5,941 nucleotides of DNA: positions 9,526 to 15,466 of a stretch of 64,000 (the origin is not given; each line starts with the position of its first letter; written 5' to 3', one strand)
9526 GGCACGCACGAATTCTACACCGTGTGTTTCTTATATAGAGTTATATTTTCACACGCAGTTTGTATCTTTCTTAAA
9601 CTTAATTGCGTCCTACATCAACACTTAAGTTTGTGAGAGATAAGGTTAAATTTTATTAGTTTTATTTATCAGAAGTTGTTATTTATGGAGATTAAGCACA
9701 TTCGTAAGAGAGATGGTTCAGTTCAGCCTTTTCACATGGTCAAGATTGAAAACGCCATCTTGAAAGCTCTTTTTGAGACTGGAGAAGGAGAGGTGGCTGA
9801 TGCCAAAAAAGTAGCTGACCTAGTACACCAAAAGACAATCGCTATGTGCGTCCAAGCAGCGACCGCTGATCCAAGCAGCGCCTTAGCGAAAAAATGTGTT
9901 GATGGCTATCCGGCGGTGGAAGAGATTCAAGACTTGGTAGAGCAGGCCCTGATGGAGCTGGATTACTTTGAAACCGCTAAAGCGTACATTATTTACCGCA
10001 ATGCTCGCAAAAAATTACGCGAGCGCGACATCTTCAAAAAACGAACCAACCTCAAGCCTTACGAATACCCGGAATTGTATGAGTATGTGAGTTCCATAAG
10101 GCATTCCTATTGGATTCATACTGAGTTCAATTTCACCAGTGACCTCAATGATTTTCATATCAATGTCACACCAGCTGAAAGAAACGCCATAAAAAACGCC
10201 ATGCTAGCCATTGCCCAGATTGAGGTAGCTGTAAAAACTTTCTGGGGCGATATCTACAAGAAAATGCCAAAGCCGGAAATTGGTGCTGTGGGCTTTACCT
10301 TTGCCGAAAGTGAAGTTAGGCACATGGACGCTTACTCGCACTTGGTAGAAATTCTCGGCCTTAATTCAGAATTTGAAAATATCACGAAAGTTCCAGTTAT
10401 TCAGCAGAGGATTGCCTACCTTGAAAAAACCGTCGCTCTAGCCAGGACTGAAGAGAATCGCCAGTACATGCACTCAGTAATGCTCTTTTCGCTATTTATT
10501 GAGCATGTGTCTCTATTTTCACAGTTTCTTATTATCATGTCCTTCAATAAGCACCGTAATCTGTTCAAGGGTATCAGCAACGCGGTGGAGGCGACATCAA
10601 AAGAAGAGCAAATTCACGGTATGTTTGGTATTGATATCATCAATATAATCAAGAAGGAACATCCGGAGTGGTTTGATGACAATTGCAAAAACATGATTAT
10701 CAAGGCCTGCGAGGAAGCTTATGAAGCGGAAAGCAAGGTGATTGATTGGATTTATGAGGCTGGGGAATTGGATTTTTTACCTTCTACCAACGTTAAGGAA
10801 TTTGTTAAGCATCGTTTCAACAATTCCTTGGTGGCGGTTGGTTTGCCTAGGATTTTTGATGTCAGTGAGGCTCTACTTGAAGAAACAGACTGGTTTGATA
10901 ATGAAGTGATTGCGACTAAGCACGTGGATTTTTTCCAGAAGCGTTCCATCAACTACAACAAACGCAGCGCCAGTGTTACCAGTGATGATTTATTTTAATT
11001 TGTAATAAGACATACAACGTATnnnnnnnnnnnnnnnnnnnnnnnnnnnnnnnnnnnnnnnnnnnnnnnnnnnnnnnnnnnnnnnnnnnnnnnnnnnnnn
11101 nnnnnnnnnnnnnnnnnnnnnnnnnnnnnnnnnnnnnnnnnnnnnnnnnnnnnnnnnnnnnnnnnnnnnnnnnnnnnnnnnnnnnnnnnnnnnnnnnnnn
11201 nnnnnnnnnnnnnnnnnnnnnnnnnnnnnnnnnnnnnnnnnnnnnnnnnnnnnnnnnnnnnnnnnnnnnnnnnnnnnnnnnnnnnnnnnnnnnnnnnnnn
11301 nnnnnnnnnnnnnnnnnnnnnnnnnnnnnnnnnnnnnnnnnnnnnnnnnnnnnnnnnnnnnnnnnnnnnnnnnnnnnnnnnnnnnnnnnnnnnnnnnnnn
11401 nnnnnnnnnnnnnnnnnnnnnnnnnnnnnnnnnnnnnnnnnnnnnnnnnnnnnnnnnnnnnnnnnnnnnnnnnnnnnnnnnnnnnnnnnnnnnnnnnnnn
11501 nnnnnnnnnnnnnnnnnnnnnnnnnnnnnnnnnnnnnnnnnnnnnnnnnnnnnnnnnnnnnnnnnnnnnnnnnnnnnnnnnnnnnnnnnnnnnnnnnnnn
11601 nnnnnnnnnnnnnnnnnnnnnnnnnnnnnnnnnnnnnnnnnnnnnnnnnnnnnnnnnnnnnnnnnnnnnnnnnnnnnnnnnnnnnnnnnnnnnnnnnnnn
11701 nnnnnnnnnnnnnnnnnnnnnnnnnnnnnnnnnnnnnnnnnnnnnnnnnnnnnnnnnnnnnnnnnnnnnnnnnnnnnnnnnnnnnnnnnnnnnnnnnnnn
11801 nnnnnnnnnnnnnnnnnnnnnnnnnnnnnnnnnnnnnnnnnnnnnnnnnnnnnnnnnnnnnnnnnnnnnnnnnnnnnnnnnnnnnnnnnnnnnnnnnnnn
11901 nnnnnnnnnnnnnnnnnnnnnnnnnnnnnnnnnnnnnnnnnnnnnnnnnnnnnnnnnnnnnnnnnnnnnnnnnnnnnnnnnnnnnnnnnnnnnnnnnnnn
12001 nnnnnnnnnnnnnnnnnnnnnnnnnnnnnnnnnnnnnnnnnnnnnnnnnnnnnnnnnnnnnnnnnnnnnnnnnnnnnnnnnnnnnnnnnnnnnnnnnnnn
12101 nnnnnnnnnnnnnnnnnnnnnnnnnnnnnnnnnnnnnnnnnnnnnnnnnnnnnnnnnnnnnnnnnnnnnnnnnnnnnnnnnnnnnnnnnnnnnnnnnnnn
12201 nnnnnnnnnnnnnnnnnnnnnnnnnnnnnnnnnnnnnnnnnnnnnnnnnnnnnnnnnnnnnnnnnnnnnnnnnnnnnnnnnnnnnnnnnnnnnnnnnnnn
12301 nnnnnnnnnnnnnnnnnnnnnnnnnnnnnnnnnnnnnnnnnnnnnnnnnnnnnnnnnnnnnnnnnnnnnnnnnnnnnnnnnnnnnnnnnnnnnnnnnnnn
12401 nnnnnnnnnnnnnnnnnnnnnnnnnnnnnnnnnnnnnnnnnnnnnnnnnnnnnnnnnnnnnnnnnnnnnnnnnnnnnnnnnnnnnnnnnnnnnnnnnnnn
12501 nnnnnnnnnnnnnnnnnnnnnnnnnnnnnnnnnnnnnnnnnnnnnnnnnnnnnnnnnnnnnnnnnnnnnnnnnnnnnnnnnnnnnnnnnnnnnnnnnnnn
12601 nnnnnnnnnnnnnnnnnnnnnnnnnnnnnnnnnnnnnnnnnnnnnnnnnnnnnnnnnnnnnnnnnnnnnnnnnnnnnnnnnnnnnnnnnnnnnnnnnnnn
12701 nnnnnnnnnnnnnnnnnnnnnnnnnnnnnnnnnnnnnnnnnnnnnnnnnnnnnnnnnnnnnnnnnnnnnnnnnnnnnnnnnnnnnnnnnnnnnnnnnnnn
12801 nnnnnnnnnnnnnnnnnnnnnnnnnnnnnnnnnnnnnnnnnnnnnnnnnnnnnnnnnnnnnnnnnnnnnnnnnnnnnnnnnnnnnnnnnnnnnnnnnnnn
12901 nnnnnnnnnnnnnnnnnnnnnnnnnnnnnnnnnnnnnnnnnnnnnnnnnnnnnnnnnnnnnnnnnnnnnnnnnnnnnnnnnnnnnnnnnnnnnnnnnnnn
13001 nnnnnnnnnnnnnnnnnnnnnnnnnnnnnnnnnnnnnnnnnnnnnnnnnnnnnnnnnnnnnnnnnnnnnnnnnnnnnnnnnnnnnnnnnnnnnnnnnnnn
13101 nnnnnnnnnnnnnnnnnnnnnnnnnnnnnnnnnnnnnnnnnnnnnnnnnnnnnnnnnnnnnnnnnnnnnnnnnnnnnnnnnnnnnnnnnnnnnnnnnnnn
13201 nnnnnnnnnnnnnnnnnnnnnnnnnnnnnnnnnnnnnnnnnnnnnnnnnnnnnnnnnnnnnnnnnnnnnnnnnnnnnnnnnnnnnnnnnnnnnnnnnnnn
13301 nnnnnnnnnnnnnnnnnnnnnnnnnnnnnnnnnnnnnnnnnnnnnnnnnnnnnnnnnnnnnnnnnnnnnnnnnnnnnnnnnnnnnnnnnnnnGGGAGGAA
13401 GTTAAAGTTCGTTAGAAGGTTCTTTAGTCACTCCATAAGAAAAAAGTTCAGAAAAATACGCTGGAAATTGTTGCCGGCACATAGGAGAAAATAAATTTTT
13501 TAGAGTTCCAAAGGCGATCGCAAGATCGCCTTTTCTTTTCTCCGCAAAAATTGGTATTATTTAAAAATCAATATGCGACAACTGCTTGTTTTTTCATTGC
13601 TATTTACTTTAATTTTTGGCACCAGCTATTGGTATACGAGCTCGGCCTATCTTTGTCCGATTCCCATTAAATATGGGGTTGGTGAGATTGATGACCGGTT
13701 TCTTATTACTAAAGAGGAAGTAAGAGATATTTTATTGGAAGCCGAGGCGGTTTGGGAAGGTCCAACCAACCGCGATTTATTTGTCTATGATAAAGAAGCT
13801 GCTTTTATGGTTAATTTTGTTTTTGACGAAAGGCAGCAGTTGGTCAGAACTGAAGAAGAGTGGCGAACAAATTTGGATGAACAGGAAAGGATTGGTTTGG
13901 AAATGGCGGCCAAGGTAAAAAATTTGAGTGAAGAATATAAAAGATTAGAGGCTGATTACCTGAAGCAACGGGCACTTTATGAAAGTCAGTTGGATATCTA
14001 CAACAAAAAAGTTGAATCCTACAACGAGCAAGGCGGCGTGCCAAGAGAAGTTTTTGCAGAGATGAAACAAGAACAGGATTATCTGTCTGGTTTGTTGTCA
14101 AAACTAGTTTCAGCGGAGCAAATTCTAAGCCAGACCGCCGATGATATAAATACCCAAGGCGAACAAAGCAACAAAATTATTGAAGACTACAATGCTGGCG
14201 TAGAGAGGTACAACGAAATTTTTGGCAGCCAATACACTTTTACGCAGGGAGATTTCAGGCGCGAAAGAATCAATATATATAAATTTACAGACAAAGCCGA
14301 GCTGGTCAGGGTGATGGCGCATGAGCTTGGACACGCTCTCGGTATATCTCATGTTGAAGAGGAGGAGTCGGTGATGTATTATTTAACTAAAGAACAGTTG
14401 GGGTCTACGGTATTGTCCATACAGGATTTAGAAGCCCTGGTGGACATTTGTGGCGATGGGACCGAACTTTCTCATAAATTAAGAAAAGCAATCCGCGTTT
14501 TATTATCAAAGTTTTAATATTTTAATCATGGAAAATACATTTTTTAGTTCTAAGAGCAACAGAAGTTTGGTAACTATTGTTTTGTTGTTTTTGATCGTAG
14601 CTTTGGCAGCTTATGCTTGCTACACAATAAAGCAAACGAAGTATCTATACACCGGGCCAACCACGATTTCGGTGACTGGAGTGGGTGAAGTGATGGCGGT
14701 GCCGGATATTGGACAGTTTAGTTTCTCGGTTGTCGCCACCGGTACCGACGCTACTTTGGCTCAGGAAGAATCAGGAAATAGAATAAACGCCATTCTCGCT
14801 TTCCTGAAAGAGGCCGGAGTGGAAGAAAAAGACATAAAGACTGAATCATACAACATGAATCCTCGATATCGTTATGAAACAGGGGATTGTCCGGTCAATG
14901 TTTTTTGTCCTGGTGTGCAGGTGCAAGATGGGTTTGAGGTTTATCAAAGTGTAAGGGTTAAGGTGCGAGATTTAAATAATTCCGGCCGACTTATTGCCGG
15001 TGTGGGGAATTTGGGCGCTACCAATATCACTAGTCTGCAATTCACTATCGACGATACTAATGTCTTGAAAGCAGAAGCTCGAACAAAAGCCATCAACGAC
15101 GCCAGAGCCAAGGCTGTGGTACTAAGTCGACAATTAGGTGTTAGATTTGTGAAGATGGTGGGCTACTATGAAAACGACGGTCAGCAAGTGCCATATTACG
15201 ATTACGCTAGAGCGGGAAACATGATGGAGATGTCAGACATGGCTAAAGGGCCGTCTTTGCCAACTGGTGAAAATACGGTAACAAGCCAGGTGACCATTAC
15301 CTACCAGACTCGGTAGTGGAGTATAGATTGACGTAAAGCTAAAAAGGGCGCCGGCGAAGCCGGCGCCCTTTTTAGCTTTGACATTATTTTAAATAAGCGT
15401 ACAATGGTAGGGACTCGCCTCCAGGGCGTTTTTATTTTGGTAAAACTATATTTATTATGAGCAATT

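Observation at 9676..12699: Class I ribonucleotide reductase with the ATP-cone on the radical-generating beta subunit and a stripped-down alpha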

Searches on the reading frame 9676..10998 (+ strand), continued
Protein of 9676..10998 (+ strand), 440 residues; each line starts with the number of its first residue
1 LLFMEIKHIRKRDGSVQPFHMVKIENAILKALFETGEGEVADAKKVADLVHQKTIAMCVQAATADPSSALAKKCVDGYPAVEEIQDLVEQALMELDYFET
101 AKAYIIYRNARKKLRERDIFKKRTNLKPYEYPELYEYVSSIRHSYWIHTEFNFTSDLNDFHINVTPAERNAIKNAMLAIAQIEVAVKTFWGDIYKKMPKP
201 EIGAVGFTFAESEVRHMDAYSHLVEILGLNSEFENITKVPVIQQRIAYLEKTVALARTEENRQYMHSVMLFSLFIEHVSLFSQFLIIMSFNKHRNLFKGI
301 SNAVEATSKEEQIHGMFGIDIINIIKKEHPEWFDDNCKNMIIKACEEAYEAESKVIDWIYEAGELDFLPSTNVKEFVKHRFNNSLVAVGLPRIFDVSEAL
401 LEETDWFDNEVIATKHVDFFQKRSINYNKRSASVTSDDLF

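Call 25: find_related_loci(query=A1, collection=genome_contigs, flank=6000)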
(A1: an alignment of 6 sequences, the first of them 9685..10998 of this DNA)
Query A1 (437 aa) in genome_contigs; peptide patterns used: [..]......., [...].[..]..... (x = any residue, [..] = any of these).
600 stretches matched a pattern (row limit reached: there are more); 582 encode a relative of the query (tblastn E <= 1e-3); the best 80 are kept; 80 distinct loci.
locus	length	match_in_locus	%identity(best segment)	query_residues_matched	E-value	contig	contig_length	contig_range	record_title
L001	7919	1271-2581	82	1-437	0e+0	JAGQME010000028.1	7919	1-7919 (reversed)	MAG: Candidatus Kaiserbacteria bacterium isolate HKST-UBA34 NODE_29_length_7919_cov_4.668962, whole genome shotgun seque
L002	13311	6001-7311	81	1-437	0e+0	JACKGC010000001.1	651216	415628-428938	MAG: Candidatus Nomurabacteria bacterium isolate HK-STAS-PATE-21 HK-STAS-PATE-21_1, whole genome shotgun sequence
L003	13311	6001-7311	79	1-437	0e+0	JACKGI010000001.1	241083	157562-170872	MAG: Candidatus Nomurabacteria bacterium isolate HK-STAS-PATE-30 HK-STAS-PATE-30_1, whole genome shotgun sequence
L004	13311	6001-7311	78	1-437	0e+0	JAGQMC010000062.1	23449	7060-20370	MAG: Candidatus Kaiserbacteria bacterium isolate HKST-UBA32 k127_4017235, whole genome shotgun sequence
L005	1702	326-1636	78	1-437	0e+0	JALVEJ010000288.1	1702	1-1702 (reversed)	MAG: Flavobacteriales bacterium isolate 134-614_metabat2_scaf2bin.100 134-614_scaffold_79801_c1, whole genome shotgun se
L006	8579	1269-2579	78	1-437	0e+0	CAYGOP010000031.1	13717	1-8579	MAG TPA_asm: uncultured Candidatus Saccharibacteria bacterium isolate ERP117304_co1_139 genome assembly, contig: NODE_43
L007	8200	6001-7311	78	1-437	0e+0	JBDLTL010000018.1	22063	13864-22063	MAG: Candidatus Parcubacteria bacterium isolate lewisrun_2019_sw_WHONDRS-S19S_0014_A_bin.41 scaffold_0000409, whole geno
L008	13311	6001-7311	76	1-437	0e+0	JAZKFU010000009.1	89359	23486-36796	MAG: Patescibacteria group bacterium isolate DC_RB_04_SPN110320-bin016 DCRB04SPN_B016_0_000000000009, whole genome shotg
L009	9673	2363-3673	76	1-437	0e+0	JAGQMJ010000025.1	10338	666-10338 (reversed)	MAG: Candidatus Kaiserbacteria bacterium isolate HKST-UBA39 NODE_25_length_10338_cov_7.596628, whole genome shotgun sequ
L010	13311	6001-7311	73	1-437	0e+0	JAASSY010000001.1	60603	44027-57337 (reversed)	MAG: Candidatus Parcubacteria bacterium isolate KhS_metabat.28 KhS_C64, whole genome shotgun sequence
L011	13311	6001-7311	72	1-437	0e+0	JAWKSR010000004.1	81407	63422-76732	MAG: Candidatus Paceibacterota bacterium isolate AC3.73 AC3.73.fa-4, whole genome shotgun sequence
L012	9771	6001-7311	69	1-437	0e+0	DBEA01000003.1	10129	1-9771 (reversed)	MAG TPA_asm: Patescibacteria group bacterium UBA918 UBA918_contig_844, whole genome shotgun sequence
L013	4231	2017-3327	68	1-437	0e+0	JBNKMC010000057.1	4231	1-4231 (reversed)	MAG: Minisyncoccia bacterium isolate H1.bin.27.strict NODE_57_length_4231_cov_5.170920, whole genome shotgun sequence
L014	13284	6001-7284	68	3-437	0e+0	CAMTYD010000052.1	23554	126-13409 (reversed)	MAG: uncultured Parcubacteria group bacterium isolate G02_MAG_00011 genome assembly, contig: G02_MAG_00011_000000000038,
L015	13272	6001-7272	64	1-437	0e+0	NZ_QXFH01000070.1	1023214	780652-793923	Flagellimonas lutimaris strain KCTC 22173 393, whole genome shotgun sequence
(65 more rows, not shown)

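Call 61: predict_structure(alignment_id=A4)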
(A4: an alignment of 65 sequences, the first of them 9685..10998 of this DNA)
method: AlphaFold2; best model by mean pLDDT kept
length: 437 residues; sequences in the alignment: 65
mean_pLDDT: 77.3   pTM: 0.66
mean pLDDT of the five models: 77.3, 75.4, 74.2, 74.1, 71.0
residues with pLDDT >= 90: 105; 70-90: 227; 50-70: 68; < 50: 37
segments of 3 or more residues with pLDDT < 50: 119-127, 411-437
pLDDT, mean of each block of 10 residues (from residue 1): 80 84 84 87 94 92 89 87 89 84 61 51 47 65 65 78 94 87 75 66 66 72 82 90 82 74 73 78 93 84 79 75 83 86 89 96 95 90 84 90 75 32 32 29
secondary structure, 60 per line:
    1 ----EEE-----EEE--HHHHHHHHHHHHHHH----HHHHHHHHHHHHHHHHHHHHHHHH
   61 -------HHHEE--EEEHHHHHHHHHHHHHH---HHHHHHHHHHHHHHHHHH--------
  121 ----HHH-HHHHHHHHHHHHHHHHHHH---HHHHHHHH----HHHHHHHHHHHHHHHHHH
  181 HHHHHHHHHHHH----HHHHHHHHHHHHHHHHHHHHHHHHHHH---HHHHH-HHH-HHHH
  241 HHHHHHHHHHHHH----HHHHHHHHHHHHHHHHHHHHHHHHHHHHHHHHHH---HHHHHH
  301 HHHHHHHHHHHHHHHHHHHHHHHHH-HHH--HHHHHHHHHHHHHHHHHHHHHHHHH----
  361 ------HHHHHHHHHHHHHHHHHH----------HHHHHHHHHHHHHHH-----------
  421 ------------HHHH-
elements in order: E5-7 E13-15 H18-32 H37-60 E75-77 H78-91 H95-112 H129-147 H151-158 H163-192 H197-223 H227-231 H237-253 H258-291 H295-325 H332-356 H367-384 H395-409 H433-436

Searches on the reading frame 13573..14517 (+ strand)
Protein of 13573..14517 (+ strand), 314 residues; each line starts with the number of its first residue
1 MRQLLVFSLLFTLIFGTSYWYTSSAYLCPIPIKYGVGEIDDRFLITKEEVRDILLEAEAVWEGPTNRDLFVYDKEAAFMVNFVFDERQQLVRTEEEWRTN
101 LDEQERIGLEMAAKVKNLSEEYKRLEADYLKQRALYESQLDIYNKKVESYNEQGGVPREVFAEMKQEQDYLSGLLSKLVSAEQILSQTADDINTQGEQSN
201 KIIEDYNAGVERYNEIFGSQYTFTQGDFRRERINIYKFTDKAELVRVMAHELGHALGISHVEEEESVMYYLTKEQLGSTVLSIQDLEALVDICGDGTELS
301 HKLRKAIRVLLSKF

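Call 59: search_protein_families(library=pfam, proteins=[window:13573-14517:+], max_evalue=0.001)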
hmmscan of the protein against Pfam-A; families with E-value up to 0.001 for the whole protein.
window:13573-14517:+ (314 aa): 2 families
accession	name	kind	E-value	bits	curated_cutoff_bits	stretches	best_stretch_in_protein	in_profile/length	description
PF00413.30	Peptidase_M10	-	2.6e-09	37.6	24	1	219-289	102-154/159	Matrixin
PF13583.11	Reprolysin_4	-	0.00056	20.1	22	0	246-282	137-174/203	Metallo-peptidase family M12B Reprolysin-like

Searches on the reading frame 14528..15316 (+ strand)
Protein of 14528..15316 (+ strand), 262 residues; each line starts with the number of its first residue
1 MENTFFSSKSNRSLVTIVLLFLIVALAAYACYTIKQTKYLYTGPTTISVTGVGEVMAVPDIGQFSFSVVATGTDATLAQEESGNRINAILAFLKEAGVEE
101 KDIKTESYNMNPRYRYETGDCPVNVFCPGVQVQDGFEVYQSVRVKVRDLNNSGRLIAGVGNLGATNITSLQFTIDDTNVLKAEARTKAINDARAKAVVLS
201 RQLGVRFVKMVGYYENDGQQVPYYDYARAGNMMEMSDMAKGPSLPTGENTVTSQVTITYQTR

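Call 59: search_protein_families(library=pfam, proteins=[window:14528-15316:+], max_evalue=0.001)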
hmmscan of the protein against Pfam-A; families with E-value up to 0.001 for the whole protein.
window:14528-15316:+ (262 aa): 1 family
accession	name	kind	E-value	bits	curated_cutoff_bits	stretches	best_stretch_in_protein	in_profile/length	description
PF04402.19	SIMPL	-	3.9e-47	161.6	25.2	1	47-259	1-205/205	Protein of unknown function (DUF541)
